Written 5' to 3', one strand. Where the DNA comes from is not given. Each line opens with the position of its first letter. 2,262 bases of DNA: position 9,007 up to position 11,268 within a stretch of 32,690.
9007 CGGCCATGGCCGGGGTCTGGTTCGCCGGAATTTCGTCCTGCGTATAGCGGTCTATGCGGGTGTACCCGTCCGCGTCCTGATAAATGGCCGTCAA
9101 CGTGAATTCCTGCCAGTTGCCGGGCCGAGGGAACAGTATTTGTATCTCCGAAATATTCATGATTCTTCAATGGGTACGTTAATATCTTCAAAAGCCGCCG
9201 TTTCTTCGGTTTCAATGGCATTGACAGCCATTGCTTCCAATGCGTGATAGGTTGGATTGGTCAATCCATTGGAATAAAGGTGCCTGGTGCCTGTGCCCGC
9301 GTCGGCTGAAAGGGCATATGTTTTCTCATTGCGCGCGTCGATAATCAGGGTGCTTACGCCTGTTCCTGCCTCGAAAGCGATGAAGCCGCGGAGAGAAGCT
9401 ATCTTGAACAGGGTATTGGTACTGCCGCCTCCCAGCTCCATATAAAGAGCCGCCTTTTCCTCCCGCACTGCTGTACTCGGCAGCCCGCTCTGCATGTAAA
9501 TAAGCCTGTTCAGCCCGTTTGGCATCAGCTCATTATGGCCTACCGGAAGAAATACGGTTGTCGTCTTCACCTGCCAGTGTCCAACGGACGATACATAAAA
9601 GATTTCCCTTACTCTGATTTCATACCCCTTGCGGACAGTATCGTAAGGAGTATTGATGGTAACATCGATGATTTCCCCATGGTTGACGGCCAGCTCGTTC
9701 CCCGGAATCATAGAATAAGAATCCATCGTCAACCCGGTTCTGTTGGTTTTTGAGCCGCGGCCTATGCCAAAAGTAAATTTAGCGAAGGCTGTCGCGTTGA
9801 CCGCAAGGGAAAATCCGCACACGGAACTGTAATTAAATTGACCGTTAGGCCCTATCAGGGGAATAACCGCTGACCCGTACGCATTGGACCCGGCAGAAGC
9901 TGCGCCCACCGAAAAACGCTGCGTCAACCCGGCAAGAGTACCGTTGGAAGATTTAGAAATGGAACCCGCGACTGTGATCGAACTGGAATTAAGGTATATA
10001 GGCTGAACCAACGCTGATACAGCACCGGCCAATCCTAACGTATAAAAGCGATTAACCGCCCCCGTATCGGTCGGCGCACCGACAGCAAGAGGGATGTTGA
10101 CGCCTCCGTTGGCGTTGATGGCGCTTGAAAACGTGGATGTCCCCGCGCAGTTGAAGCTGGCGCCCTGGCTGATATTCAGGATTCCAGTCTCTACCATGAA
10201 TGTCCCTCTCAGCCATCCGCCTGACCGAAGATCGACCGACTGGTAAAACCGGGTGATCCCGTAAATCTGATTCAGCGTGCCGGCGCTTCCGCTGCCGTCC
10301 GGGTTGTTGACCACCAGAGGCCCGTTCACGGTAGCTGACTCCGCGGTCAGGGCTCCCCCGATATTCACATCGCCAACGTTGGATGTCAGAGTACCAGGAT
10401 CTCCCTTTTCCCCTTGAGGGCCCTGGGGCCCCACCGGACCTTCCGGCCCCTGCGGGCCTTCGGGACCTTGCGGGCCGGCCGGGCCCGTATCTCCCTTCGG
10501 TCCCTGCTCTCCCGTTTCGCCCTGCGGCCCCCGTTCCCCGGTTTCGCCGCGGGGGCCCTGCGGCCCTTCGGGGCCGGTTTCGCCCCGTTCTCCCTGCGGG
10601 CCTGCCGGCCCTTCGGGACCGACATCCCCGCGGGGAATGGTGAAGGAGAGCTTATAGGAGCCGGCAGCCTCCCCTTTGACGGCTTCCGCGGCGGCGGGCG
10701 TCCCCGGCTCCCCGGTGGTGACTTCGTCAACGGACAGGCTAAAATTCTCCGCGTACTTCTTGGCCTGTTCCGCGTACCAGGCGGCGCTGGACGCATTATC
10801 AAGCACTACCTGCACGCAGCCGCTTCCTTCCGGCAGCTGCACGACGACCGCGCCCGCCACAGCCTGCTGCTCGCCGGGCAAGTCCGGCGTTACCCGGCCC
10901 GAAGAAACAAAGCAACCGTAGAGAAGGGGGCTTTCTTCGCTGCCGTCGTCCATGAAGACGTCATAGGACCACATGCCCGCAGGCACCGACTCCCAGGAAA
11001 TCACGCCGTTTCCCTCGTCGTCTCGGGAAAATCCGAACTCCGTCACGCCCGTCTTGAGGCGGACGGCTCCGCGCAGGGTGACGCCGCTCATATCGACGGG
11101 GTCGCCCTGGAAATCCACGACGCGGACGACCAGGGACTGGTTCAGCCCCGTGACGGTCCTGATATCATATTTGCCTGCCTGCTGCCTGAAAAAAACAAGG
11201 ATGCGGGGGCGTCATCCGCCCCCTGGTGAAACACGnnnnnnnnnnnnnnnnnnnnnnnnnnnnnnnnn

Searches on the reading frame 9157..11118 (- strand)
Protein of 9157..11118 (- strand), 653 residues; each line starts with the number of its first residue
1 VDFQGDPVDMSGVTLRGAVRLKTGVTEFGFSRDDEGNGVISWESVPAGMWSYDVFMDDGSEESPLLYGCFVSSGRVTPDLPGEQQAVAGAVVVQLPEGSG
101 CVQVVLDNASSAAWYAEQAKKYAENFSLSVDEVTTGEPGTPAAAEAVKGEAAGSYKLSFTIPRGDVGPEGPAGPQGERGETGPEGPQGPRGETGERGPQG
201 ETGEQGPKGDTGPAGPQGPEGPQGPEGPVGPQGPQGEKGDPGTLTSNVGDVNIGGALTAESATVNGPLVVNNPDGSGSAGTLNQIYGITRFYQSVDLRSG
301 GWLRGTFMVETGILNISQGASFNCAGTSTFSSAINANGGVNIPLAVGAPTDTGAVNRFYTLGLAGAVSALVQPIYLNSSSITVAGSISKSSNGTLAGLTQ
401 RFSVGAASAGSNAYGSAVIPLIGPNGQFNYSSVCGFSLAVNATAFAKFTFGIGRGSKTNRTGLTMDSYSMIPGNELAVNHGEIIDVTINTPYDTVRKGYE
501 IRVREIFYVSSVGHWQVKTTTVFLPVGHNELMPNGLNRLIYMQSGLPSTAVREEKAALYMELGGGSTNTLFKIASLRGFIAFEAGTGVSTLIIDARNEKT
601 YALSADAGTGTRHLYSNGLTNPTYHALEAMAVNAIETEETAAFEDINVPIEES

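Call 6: search_protein_families(library=pfam, proteins=[window:9157-11118:-], max_evalue=0.01)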
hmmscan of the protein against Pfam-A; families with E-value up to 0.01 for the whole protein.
window:9157-11118:- (653 aa): 1 family
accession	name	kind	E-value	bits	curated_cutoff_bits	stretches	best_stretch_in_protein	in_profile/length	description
PF01391.23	Collagen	-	1.2e-14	54.2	27.2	2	188-243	1-56/60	Collagen triple helix repeat (20 copies)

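Call 7: search_protein_families(library=phrogs, proteins=[window:9157-11118:-], max_evalue=0.01)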
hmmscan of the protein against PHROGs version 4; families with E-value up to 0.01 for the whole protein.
window:9157-11118:- (653 aa): 41 families (the best 25 are shown)
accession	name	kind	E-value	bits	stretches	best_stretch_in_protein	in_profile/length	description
phrog_5073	-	tail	2e-27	97.4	1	162-255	262-363/519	tail fiber protein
phrog_6320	-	tail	7.5e-22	78.9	1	164-242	86-164/745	tail fiber protein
phrog_819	-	tail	5e-20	72.3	1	162-244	512-594/1024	tail protein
phrog_8745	-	tail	4.5e-19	68.3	1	163-249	1409-1498/1803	tail fiber protein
phrog_366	-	tail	1.3e-16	62.1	1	142-245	283-387/474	tail fiber protein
phrog_1658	-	unknown function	9.7e-14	52.7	3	148-213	34-101/239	-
phrog_10972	-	tail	2.5e-13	51.2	2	162-218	164-220/343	tail fiber protein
phrog_1806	-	tail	1e-11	45.7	2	136-207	157-231/276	collagen like minor tail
phrog_17587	-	tail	2.4e-11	43.8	1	158-241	343-422/641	tail fiber protein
phrog_32123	-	unknown function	7.1e-10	38.8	1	162-243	222-300/532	-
phrog_38806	-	unknown function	1.8e-09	38.4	1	163-246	72-158/285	-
phrog_38766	-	head and packaging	3.4e-08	33.5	1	164-244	85-164/478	virion structural protein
phrog_22681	-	DNA, RNA and nucleotide metabolism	4.7e-08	34.1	0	205-242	101-138/157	DNA polymerase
phrog_33406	-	tail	4.8e-08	32.8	1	169-242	184-257/651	tail fiber protein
phrog_3449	-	tail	8.3e-08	31.9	2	157-203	32-78/549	tail collar protein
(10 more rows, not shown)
